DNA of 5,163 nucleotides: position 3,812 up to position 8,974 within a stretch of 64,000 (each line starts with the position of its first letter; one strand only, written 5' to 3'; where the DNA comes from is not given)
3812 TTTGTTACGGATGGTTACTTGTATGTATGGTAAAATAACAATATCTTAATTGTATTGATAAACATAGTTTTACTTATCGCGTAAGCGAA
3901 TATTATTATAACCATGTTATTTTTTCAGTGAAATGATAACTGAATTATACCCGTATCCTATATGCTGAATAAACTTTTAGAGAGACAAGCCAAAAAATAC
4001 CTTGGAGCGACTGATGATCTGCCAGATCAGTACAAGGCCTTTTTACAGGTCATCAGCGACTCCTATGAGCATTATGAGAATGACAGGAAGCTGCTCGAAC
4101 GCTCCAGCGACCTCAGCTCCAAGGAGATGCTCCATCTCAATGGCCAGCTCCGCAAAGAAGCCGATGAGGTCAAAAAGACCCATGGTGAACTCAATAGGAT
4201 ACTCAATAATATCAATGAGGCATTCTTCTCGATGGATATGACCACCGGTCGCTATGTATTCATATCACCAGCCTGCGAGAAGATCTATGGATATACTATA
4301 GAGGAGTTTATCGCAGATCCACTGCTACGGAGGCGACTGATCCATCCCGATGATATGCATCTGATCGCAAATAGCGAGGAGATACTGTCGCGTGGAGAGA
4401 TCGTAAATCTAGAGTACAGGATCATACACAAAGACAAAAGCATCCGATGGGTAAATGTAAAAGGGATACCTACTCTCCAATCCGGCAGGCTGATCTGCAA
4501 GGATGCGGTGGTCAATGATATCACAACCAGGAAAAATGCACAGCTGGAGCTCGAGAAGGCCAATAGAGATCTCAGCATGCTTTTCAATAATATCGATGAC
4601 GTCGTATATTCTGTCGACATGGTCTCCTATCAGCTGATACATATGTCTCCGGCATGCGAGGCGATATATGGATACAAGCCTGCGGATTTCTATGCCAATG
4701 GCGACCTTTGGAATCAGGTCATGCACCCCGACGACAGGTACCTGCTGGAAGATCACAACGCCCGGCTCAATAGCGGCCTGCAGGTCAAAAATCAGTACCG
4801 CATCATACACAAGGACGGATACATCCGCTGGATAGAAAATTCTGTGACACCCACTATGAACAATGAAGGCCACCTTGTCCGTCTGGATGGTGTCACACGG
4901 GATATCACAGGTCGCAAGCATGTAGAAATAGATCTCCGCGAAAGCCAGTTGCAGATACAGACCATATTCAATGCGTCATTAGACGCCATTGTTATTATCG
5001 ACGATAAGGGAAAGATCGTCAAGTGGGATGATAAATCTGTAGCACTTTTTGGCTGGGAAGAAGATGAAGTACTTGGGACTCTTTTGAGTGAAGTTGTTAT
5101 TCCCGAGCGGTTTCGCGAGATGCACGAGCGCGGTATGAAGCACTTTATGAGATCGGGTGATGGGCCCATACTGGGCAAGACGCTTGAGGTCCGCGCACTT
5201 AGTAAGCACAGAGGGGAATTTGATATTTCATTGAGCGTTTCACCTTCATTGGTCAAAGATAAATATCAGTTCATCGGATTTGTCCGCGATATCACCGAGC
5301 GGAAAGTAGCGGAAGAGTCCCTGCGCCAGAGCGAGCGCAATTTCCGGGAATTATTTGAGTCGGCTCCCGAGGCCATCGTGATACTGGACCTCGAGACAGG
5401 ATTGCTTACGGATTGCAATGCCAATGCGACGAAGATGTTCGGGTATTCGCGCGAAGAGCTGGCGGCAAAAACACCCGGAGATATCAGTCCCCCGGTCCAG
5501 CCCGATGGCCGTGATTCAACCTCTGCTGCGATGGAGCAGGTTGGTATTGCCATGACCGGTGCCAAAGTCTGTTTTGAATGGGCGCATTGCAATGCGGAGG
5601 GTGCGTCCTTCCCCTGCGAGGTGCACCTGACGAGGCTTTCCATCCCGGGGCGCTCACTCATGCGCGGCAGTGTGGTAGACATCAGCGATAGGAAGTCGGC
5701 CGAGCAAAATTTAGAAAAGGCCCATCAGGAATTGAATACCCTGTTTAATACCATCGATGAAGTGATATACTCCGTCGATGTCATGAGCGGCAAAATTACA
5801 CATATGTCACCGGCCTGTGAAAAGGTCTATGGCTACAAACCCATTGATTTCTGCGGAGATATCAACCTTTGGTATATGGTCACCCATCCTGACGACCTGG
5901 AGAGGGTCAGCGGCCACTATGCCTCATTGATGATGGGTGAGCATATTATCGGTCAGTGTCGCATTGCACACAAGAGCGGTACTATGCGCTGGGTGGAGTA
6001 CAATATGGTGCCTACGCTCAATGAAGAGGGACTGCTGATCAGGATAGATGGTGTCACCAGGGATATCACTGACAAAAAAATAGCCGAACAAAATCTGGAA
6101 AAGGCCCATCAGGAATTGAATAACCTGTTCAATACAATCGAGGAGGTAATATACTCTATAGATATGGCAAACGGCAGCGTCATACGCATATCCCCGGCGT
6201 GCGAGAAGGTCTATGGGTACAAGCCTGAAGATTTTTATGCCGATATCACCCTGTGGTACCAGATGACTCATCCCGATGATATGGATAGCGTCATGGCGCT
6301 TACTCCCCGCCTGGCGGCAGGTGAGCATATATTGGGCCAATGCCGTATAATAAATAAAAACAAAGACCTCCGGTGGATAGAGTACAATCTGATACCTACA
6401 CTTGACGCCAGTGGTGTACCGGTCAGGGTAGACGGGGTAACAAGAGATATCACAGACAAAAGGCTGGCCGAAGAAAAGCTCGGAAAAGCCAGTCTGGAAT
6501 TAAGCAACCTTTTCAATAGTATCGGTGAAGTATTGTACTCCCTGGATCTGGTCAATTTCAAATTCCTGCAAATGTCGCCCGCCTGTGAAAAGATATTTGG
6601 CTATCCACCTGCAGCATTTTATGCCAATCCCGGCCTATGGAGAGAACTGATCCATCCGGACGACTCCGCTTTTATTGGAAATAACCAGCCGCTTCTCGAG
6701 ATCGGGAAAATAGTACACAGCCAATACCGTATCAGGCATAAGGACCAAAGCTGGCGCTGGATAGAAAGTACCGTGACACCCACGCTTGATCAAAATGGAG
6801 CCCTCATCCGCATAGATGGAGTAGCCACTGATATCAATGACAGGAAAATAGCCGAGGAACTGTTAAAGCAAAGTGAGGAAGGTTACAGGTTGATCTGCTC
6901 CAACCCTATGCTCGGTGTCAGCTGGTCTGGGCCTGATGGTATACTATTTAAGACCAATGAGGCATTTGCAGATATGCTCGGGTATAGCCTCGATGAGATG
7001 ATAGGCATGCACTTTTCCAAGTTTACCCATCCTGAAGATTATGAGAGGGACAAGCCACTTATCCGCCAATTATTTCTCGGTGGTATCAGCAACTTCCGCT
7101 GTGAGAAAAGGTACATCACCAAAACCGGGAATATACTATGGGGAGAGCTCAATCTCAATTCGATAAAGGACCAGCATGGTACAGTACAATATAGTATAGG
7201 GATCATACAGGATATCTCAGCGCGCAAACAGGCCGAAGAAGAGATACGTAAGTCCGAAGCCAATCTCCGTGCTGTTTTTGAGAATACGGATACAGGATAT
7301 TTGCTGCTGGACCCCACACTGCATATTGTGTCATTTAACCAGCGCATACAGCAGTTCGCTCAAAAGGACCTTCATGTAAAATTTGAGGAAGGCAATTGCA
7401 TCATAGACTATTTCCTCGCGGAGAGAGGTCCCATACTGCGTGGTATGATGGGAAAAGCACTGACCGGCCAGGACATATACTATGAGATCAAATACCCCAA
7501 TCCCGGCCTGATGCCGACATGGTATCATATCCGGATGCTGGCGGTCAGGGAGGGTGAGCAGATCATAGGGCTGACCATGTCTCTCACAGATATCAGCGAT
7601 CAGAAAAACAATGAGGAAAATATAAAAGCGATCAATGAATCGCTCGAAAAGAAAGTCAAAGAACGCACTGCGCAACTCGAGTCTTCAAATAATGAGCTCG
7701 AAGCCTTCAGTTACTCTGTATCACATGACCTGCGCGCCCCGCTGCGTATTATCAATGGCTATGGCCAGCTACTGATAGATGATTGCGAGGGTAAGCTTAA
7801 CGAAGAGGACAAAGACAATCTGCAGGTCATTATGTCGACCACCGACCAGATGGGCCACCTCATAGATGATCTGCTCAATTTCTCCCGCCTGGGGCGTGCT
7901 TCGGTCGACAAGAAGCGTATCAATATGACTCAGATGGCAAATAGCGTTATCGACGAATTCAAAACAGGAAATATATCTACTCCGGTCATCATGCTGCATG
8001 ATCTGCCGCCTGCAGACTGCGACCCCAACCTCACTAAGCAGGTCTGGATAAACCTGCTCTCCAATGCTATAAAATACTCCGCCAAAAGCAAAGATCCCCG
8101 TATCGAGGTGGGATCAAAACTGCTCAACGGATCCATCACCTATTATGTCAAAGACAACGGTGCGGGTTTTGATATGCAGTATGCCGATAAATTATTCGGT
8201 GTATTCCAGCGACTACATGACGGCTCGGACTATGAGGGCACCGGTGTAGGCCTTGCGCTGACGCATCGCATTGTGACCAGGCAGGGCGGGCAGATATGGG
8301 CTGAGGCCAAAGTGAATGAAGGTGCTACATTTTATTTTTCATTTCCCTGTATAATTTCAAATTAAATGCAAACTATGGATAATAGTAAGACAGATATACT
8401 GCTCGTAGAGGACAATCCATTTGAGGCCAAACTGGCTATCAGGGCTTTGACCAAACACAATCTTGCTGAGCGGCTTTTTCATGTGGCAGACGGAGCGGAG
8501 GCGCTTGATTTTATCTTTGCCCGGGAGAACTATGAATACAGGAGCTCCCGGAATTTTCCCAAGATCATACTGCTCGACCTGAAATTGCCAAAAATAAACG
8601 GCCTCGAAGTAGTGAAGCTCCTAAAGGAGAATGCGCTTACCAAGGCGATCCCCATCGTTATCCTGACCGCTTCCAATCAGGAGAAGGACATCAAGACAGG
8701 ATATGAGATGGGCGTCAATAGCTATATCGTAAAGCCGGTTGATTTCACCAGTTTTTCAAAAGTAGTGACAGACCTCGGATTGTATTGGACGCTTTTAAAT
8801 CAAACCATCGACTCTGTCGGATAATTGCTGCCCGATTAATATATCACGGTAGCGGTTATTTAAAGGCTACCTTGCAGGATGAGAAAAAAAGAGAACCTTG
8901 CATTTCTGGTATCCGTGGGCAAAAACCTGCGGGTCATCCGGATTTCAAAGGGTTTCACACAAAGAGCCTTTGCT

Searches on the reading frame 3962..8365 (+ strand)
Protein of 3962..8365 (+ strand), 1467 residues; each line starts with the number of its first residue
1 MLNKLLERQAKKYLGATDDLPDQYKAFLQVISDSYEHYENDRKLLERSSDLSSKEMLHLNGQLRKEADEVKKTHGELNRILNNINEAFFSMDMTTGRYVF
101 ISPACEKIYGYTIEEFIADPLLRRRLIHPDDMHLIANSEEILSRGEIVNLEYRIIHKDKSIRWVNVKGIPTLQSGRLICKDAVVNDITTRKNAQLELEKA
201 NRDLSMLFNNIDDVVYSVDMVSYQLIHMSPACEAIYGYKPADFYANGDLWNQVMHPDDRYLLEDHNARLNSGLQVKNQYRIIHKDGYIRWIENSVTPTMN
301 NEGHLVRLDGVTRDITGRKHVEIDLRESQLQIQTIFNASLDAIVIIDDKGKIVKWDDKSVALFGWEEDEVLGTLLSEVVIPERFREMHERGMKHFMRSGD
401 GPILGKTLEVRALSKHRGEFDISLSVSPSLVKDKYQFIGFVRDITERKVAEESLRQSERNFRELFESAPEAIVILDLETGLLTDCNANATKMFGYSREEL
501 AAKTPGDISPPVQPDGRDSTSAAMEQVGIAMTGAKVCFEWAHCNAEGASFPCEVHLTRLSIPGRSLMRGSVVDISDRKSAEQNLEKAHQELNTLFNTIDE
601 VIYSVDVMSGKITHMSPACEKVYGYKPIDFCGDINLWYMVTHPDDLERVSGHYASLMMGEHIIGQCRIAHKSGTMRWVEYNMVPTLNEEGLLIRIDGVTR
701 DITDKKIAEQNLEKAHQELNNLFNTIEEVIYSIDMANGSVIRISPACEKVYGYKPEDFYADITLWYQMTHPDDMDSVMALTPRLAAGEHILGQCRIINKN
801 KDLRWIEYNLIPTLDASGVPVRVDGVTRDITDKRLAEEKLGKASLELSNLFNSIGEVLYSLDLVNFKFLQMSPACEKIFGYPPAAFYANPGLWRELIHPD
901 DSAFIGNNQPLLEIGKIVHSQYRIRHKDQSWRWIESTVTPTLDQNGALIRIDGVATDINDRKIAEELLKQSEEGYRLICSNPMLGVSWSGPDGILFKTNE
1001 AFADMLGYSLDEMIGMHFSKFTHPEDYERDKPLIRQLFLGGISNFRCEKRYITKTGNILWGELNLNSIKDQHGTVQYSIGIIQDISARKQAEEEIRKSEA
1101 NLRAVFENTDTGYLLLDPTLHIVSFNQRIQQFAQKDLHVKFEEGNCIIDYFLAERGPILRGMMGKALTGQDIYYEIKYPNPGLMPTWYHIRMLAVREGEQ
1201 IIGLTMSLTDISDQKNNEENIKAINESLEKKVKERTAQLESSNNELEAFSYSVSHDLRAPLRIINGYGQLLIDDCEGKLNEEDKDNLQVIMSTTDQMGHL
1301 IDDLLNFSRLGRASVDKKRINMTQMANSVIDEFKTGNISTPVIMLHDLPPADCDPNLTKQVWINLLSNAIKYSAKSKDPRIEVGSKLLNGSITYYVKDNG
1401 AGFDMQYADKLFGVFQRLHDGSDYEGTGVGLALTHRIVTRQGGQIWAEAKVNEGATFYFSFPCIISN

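Call 18: search_protein_families(library=pfam, proteins=[window:3962-8365:+], max_evalue=0.01)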
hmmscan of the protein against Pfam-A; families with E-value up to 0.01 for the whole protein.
window:3962-8365:+ (1467 aa): 9 families
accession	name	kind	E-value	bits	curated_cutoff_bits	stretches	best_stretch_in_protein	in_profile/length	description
PF08447.18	PAS_3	-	2.7e-117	383.7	25.6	6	869-955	2-89/89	PAS fold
PF13426.13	PAS_9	-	7.4e-71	235.4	27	8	990-1086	8-102/103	PAS domain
PF00989.32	PAS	-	2.7e-67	224.3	22.6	7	332-444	3-113/113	PAS fold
PF08448.16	PAS_4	-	3.3e-57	191.9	23.1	6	990-1090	12-110/110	PAS fold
PF13188.13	PAS_8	-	6.7e-40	134.1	21.8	2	461-517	3-55/65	PAS domain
PF02518.31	HATPase_c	-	1.2e-19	71.2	26.4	1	1354-1462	2-108/111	Histidine kinase-, DNA gyrase B-, and HSP90-like ATPase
PF00512.31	HisKA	-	5.4e-14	52.4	26.9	1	1247-1311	3-64/66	His Kinase A (phospho-acceptor) domain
PF14598.12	PAS_11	-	1.4e-07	31.9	25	0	345-390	7-52/109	PAS domain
PF24820.1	Diguanyl_cycl_sensor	-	0.0045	17.4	28.1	0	340-379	6-45/109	Diguanylate cyclase-like sensor domain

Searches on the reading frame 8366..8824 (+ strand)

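Call 36: search_protein_families(library=pfam, proteins=[window:8366-8824:+], max_evalue=0.001)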
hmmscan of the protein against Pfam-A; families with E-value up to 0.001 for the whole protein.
window:8366-8824:+ (152 aa): 1 family
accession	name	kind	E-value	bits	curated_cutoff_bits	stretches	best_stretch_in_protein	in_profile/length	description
PF00072.30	Response_reg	-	1.6e-18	67.3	30.2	1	11-132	1-108/111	Response regulator receiver domain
